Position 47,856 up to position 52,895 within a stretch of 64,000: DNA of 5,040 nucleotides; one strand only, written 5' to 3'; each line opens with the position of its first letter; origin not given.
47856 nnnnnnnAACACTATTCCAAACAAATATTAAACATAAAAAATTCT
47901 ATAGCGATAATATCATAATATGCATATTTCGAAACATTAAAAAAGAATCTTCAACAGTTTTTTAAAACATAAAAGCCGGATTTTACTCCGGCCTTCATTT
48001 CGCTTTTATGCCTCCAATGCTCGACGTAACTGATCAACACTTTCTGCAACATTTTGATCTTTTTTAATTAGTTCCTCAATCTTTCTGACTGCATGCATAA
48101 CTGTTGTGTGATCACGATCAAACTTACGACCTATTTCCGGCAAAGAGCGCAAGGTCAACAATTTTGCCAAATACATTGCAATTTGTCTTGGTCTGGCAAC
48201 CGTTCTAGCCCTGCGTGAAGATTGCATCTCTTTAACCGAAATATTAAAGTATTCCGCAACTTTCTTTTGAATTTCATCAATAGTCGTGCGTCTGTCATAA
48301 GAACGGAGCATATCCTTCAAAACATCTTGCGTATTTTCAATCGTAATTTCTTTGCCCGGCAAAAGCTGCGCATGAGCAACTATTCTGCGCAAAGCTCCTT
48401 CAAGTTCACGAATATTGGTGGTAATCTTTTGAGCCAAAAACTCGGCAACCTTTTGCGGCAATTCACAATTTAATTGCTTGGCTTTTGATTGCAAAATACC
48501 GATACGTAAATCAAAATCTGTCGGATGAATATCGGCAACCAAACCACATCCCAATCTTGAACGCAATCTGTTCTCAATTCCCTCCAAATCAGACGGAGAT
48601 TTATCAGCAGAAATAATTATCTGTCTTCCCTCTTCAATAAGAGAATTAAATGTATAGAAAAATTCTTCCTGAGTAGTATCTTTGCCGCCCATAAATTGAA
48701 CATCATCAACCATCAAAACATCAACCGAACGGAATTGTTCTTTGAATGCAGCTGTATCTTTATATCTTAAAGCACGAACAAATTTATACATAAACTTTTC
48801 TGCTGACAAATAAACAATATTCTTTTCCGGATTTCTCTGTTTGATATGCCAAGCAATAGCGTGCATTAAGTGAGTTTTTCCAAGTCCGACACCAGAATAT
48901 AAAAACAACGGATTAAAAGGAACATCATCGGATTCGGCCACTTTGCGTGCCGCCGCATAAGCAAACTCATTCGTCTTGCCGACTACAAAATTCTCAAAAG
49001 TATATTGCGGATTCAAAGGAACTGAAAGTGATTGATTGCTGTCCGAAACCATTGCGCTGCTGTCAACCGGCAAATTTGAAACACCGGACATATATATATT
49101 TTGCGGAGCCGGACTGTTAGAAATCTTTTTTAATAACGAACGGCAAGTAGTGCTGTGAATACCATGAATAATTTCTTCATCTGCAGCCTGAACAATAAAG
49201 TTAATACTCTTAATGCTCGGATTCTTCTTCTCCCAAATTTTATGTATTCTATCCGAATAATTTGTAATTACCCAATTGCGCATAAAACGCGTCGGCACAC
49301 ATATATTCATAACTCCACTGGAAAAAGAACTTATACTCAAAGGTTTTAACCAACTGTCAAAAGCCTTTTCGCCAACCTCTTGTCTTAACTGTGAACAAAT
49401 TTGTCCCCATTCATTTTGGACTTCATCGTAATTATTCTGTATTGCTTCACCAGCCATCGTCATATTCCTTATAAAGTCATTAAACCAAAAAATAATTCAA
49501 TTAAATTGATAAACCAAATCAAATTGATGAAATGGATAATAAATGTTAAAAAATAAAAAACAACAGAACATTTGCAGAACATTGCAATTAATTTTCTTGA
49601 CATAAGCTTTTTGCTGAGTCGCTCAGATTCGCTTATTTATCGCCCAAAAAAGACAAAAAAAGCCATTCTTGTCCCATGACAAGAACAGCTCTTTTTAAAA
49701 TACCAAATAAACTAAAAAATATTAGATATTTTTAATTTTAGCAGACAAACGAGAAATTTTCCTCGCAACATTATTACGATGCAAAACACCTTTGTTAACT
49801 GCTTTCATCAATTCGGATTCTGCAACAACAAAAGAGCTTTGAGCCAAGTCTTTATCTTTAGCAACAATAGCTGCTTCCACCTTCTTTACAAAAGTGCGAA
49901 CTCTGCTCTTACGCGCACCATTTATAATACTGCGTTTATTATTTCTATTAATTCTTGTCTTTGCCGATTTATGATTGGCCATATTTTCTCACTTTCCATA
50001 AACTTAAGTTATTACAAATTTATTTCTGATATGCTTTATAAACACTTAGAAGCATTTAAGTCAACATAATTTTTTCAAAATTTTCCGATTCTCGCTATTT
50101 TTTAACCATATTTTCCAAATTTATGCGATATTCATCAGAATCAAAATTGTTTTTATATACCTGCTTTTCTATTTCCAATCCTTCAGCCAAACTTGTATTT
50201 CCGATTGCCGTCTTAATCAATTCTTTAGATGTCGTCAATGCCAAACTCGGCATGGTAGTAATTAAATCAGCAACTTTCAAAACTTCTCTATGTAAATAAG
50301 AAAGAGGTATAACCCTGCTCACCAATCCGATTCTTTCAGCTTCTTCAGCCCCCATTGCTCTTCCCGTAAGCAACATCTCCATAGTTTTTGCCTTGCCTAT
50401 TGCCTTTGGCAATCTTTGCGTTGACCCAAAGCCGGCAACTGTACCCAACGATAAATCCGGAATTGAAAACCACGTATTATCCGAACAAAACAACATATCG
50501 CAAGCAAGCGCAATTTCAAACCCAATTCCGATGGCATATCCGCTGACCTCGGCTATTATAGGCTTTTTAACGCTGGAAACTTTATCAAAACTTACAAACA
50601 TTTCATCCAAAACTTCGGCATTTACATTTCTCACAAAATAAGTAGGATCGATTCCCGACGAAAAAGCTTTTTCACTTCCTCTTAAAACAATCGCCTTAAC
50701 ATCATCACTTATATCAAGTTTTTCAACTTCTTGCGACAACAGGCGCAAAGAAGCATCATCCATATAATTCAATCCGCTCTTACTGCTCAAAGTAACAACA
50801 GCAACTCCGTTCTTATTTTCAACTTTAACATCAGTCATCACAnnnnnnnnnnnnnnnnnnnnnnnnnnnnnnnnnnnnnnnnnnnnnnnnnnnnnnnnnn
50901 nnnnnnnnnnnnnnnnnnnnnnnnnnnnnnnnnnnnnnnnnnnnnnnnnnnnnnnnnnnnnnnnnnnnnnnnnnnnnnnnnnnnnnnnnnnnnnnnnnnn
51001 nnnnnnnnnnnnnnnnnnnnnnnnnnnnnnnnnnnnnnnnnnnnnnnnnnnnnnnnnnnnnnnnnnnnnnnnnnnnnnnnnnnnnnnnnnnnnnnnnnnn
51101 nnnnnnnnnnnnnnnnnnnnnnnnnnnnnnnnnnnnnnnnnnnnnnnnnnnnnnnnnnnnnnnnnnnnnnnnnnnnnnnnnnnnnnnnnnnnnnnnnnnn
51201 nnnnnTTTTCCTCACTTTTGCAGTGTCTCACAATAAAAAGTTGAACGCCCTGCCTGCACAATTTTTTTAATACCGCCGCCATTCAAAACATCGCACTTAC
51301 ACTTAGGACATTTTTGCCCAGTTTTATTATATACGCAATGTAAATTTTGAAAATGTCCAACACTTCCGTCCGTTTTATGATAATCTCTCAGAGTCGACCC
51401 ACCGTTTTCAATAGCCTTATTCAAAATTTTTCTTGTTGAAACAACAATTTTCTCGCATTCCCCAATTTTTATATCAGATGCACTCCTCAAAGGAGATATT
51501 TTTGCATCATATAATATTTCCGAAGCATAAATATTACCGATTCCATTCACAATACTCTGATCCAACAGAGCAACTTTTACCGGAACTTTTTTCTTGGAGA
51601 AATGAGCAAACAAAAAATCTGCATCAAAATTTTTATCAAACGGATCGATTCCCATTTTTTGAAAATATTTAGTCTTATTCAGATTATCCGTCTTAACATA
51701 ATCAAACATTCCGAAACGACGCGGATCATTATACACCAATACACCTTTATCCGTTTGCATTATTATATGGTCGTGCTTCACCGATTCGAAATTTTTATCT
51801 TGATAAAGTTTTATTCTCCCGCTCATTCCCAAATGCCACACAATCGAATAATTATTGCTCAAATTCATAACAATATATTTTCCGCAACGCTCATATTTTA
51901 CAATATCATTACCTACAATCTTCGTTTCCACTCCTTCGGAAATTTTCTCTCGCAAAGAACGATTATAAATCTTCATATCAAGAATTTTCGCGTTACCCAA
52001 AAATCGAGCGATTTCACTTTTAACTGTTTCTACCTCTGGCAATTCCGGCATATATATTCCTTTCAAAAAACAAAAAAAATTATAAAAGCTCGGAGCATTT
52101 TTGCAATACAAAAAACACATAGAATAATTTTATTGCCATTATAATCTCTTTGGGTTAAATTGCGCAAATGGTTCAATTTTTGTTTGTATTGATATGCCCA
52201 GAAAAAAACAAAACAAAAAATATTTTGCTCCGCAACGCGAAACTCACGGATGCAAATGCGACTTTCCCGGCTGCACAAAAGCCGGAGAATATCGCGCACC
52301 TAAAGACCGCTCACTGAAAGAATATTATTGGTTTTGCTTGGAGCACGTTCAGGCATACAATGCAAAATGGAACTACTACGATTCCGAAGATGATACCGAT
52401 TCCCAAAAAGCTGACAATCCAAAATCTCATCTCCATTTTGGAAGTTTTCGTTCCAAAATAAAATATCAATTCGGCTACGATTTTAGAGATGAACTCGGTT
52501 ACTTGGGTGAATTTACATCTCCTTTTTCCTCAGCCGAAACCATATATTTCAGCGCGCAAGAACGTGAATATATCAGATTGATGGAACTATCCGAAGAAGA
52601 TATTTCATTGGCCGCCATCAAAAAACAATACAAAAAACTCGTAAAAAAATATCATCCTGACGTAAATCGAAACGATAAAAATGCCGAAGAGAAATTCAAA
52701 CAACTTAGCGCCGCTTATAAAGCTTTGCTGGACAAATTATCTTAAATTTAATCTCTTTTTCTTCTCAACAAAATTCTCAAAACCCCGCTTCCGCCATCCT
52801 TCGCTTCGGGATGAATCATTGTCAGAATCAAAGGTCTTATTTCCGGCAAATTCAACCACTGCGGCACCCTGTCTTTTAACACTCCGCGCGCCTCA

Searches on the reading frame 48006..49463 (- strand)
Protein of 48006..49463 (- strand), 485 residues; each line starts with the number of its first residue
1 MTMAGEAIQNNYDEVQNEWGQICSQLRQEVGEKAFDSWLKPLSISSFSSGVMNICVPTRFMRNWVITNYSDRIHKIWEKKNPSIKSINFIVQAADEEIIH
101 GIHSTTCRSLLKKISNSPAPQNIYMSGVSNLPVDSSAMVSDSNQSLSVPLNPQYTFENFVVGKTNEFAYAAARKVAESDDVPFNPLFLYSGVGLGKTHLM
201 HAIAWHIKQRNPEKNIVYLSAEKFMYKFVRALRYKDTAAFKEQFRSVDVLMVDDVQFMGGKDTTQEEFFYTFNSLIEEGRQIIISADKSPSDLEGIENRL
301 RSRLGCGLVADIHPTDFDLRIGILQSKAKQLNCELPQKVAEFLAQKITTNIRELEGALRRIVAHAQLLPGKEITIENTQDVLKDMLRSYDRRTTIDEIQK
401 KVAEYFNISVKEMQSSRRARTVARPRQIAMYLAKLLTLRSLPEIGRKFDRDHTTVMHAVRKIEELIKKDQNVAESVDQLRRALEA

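Call 42: search_protein_families(library=pfam, proteins=[window:48006-49463:-], max_evalue=0.00001)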
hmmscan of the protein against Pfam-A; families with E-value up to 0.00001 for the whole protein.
window:48006-49463:- (485 aa): 3 families
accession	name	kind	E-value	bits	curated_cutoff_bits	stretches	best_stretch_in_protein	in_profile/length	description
PF00308.24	Bac_DnaA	-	6.3e-68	228.5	23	1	150-310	1-161/162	Bacterial DnaA ATPAse domain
PF08299.17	Bac_DnaA_C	-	1.6e-31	108.6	31.5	1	395-462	1-69/69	Bacterial dnaA protein helix-turn-helix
PF11638.13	DnaA_N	-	3.8e-19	68.6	24.6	1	17-78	2-64/65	DnaA N-terminal domain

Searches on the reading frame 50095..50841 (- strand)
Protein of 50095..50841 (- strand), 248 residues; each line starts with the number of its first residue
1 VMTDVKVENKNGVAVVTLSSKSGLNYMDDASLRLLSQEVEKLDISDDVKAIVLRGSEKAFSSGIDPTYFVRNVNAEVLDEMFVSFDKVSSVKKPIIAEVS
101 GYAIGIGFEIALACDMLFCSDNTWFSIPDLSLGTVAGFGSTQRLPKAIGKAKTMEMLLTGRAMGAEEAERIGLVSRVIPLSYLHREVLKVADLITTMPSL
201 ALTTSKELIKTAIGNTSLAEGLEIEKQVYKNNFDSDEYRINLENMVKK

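Call 40: search_protein_families(library=pfam, proteins=[window:50095-50841:-], max_evalue=0.01)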
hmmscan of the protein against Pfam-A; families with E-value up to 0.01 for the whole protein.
window:50095-50841:- (248 aa): 2 families
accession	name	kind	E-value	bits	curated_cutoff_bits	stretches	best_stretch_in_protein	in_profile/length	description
PF00378.25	ECH_1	-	5.6e-51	173.7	27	1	8-239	1-234/251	Enoyl-CoA hydratase/isomerase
PF16113.10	ECH_2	-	3.4e-20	73.2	27.2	1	14-185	2-179/335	Enoyl-CoA hydratase/isomerase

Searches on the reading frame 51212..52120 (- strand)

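Call 42: search_protein_families(library=pfam, proteins=[window:51212-52120:-], max_evalue=0.00001)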
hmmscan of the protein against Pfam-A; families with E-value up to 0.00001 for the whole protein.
window:51212-52120:- (302 aa): 2 families
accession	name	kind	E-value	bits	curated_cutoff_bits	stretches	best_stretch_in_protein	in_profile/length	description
PF01149.29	Fapy_DNA_glyco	-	1.2e-28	100.5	25.5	1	24-138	1-116/117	Formamidopyrimidine-DNA glycosylase N-terminal domain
PF06831.19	H2TH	-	3.5e-26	91.4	34.7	1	156-246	1-91/93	Formamidopyrimidine-DNA glycosylase H2TH domain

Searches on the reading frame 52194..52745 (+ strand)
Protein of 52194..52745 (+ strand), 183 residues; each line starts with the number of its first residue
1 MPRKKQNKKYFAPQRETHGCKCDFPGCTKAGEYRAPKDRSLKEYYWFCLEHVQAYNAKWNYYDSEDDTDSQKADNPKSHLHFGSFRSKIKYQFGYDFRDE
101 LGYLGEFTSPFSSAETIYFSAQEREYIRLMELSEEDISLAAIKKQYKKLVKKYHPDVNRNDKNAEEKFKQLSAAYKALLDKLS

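Call 40: search_protein_families(library=pfam, proteins=[window:52194-52745:+], max_evalue=0.01)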
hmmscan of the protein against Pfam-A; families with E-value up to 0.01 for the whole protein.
window:52194-52745:+ (183 aa): 1 family
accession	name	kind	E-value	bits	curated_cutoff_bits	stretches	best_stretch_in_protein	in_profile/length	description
PF00226.36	DnaJ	-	3.7e-15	56.2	27.8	1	135-181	10-56/63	DnaJ domain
